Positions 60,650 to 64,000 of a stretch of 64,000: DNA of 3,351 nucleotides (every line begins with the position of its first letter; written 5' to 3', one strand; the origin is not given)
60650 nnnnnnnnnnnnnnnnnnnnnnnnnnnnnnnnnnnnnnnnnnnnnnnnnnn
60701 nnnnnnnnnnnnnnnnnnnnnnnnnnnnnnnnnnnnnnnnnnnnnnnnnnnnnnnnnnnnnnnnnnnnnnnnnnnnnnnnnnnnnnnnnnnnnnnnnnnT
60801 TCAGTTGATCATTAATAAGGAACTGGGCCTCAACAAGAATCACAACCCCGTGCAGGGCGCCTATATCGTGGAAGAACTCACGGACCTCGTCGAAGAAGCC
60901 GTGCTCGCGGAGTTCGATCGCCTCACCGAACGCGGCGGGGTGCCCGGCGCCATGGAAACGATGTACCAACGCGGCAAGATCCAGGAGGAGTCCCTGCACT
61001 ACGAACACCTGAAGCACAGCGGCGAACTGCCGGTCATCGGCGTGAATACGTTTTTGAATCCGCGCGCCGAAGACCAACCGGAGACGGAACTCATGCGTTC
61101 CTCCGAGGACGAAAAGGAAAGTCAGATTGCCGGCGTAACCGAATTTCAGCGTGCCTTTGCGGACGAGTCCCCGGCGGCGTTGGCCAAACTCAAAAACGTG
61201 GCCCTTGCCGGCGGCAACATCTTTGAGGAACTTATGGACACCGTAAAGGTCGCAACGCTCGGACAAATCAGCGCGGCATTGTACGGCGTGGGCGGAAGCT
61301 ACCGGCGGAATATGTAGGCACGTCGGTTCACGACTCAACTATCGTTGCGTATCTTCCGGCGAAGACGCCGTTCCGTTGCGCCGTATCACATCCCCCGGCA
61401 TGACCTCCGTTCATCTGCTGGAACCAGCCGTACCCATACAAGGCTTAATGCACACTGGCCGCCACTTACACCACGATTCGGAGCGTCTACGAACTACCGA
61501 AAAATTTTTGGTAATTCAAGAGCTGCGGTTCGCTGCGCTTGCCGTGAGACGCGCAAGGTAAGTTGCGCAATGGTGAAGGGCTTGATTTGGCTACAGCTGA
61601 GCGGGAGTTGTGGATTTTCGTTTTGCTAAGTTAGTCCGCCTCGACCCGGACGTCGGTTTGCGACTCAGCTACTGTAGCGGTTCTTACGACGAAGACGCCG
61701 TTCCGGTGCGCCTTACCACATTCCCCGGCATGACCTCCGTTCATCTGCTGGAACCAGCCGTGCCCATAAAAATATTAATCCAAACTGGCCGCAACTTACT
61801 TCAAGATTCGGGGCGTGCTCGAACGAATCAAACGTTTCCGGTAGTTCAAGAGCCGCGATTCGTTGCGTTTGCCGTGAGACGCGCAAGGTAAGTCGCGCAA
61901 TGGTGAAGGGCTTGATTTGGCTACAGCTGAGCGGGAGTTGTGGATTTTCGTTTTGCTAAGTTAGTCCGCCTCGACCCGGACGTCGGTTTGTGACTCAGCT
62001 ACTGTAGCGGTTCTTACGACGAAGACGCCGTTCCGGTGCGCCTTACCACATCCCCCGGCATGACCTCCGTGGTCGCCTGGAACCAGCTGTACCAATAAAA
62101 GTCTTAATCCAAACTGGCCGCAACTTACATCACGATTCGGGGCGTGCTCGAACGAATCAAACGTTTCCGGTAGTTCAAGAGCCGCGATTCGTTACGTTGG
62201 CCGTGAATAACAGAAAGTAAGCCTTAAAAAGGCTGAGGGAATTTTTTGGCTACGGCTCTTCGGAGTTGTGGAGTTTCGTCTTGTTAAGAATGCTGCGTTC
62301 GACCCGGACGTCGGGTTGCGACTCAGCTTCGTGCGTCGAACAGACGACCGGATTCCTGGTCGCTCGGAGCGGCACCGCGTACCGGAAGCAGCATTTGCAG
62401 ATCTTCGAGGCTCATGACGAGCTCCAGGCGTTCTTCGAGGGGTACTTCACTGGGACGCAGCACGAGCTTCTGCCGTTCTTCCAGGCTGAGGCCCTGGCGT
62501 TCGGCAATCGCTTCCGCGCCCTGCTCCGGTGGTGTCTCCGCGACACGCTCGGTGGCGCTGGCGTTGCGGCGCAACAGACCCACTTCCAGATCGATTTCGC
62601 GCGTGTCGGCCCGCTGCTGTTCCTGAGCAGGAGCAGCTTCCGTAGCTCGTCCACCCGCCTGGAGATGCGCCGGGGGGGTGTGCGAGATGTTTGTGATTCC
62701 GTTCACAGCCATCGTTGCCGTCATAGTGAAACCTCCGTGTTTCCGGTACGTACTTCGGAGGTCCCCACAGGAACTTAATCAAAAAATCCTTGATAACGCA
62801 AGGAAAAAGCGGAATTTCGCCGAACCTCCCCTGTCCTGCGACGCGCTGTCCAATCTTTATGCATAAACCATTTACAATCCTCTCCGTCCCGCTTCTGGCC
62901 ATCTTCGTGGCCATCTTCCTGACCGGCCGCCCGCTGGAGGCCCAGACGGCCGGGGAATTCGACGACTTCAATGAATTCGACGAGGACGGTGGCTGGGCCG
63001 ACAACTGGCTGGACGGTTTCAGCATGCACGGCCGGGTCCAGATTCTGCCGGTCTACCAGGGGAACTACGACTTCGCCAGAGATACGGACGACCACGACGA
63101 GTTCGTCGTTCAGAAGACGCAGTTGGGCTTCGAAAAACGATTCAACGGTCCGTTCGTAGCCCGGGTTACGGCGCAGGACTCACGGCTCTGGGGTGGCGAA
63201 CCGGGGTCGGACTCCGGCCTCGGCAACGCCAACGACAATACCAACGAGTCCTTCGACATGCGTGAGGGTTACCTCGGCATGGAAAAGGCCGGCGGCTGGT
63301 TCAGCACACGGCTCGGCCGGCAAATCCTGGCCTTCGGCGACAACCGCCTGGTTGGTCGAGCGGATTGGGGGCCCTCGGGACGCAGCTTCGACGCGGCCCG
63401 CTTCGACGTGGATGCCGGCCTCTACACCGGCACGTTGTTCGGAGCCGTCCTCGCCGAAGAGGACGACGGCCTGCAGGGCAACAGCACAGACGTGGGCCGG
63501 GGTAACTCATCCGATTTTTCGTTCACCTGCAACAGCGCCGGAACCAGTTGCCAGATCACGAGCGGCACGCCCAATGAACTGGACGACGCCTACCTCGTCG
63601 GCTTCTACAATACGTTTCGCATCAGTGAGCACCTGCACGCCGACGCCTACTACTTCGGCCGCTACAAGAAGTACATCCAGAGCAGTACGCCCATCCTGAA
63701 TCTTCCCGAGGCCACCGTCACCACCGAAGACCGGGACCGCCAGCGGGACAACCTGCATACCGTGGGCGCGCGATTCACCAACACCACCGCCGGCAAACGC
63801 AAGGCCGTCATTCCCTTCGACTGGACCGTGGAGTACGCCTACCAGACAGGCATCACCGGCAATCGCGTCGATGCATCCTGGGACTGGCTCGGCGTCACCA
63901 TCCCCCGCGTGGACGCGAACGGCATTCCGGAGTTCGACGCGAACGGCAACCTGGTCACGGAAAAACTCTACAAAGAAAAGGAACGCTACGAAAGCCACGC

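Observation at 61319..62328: About three tandem copies of an unclassified ~330-bp non-coding repeat directly after the icmF stop codon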

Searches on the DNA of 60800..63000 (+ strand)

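Call 4: search_rna_families(source=window, start=60800, end=63000, threshold=evalue, max_evalue=10, show_alignments=3)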
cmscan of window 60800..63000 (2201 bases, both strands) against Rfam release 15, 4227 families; matches with E-value up to 10: 2.
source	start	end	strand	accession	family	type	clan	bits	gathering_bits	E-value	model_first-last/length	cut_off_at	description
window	61613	61710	-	RF01815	rpsB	Gene; sRNA;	-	15.4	40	4.8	1-132/132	no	rpsB sRNA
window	61943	62040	-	RF01815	rpsB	Gene; sRNA;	-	15.2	40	5.4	1-132/132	no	rpsB sRNA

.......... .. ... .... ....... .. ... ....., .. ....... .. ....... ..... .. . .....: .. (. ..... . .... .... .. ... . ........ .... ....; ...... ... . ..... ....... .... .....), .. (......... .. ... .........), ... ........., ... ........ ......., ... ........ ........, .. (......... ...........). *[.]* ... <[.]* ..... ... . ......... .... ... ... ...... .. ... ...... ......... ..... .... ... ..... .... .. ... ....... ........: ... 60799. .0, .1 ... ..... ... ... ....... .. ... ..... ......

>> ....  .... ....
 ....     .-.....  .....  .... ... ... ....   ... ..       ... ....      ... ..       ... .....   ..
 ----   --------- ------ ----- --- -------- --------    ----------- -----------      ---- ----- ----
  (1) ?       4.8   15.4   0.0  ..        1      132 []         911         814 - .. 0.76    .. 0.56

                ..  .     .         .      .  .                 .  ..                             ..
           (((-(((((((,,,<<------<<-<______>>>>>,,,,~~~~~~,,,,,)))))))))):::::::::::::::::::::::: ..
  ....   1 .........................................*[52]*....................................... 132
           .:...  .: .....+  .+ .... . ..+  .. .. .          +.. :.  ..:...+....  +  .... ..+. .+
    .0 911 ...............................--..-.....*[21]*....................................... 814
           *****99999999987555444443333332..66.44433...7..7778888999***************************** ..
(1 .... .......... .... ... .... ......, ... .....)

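Call 47: search_dna_similar(query=window:61541-62000:+, collection=plasmids, mode=distant, max_evalue=0.01)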
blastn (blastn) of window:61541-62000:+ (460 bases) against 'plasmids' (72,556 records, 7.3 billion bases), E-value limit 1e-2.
No match.

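Call 48: search_dna_similar(query=window:61541-62000:+, collection=phages, mode=distant, max_evalue=0.01)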
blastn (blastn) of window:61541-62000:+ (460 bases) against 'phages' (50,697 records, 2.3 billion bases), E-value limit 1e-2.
No match.
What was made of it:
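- No plasmid or phage match (calls 47, 48).
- Tried and rejected: BLASTN found no match in either collection (calls 47, 48).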

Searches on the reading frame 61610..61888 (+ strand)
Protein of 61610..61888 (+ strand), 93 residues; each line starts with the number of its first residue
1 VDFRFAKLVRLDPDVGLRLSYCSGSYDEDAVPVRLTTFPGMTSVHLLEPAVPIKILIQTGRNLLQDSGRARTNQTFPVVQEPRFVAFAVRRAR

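Call 38: find_homologous_proteins(query=window:61610-61888:+, max_evalue=1)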
Query window:61610-61888:+ (93 aa): 6 proteins with E <= 1 among 6 candidates.
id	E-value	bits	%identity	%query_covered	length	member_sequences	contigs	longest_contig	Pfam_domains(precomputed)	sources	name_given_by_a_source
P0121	1.9e-31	125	71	100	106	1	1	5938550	-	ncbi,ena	-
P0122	5.6e-31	124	69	100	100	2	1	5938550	-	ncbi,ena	-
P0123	1.3e-23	100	73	78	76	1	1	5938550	-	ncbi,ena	-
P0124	1.1e-18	85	69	75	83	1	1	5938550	-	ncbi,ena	-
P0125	1.0e-16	78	69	63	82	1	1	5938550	-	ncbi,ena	-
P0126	3.1e-14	70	86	47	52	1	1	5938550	-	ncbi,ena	-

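Call 40: find_encoding_contigs(protein=P0121, flank=10000, max_places=6)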
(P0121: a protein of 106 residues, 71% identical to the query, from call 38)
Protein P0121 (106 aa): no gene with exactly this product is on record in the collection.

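Call 43: search_protein_families(library=pfam, proteins=[P0127, P0121, window:61610-61888:+], max_evalue=1)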
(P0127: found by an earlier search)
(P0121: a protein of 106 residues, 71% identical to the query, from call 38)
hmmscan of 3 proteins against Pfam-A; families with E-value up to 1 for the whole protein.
P0127 (197 aa): 4 families
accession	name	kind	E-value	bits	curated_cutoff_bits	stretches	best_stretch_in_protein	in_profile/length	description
PF14105.11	DUF4278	-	0.013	16.3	25.3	0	128-144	3-19/57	Domain of unknown function (DUF4278)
PF23592.1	Cadherin_CELSR2_9th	-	0.18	12.3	36.8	0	118-139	33-54/100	CELSR2-like, ninth cadherin domain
PF15069.11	FAM163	-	0.21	12.4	28.3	0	22-48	116-142/164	FAM163 family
PF21027.3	Sde0182_C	-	0.22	12.6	27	0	117-164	7-53/83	Cellulose-binding protein Sde0182, C-terminal domain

P0121 (106 aa): 1 family
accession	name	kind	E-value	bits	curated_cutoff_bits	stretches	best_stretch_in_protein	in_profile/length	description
PF07129.17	DUF1381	-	0.15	12.2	27.2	1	75-92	14-31/44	Protein of unknown function (DUF1381)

window:61610-61888:+ (93 aa): 0 families

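Call 59: search_protein_representatives(alignment_id=A3)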
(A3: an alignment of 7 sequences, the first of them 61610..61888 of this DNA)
Query: 7 sequences, 93 profile positions. Proteins with E-value up to 0.001 (for the whole library): 9; up to 1e-10: 5; up to 1e-30: 3. The best 9 are listed.
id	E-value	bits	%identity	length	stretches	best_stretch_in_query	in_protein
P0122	1.5e-46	172.2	-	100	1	2-93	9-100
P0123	1.8e-36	139.9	-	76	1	3-76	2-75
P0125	1.1e-33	131.0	-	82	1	11-93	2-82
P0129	1.3e-17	79.4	-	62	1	11-73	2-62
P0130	7.8e-15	70.6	-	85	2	13-53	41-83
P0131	6.6e-10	54.8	-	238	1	18-61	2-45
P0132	1.8e-05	40.6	-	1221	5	2-36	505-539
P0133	7.2e-05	38.6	-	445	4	41-65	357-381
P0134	7.5e-05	38.6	-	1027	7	20-52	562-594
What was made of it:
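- The family is genome-specific, as is typical of young mobile elements (calls 38, 59).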

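Call 64: find_encoding_contigs(protein=P0131, flank=10000, max_places=4)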
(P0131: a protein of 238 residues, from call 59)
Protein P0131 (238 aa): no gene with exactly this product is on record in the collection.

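Call 65: find_encoding_contigs(protein=P0130, flank=10000, max_places=4)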
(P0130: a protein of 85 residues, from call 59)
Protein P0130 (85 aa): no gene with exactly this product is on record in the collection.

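Call 66: find_encoding_contigs(protein=P0129, flank=10000, max_places=4)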
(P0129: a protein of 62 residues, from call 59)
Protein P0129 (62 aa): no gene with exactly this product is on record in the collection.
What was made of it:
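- Their origin could not be retrieved (calls 64-66), which is also how source-genome proteins behaved.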

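Call 98: search_protein_families(library=ncbifam, proteins=[P0127], max_evalue=0.01)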
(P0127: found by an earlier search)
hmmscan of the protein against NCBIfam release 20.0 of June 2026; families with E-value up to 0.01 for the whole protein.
P0127 (197 aa): 0 families

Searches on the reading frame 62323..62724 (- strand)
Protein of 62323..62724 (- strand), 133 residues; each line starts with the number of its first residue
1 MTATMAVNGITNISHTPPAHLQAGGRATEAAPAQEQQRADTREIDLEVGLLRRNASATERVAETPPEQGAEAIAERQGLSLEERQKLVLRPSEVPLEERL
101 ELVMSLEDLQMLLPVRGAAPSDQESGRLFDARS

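Call 17: search_protein_families(library=pfam, proteins=[window:62323-62724:-])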
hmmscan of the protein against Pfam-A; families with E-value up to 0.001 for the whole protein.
window:62323-62724:- (133 aa): 0 families

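Call 43: search_protein_families(library=pfam, proteins=[window:62323-62724:-], max_evalue=1)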
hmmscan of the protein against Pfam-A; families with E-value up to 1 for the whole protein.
window:62323-62724:- (133 aa): 1 family
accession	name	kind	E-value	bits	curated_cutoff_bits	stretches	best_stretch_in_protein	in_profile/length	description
PF25737.1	Herpes_US8A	-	0.093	13.5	27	1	16-75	7-66/124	Herpesvirus US8.5 protein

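Call 98: search_protein_families(library=ncbifam, proteins=[window:62323-62724:-], max_evalue=0.01)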
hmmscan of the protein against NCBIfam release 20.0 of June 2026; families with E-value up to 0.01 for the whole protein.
window:62323-62724:- (133 aa): 0 families

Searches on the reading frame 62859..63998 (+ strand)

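Call 17: search_protein_families(library=pfam, proteins=[window:62859-63998:+])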
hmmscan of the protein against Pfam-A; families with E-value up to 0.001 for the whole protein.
window:62859-63998:+ (380 aa): 1 family
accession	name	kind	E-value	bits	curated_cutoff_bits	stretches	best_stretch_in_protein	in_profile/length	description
PF13372.12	Alginate_exp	-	1.3e-17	64.1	25.2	2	69-194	18-140/395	Alginate export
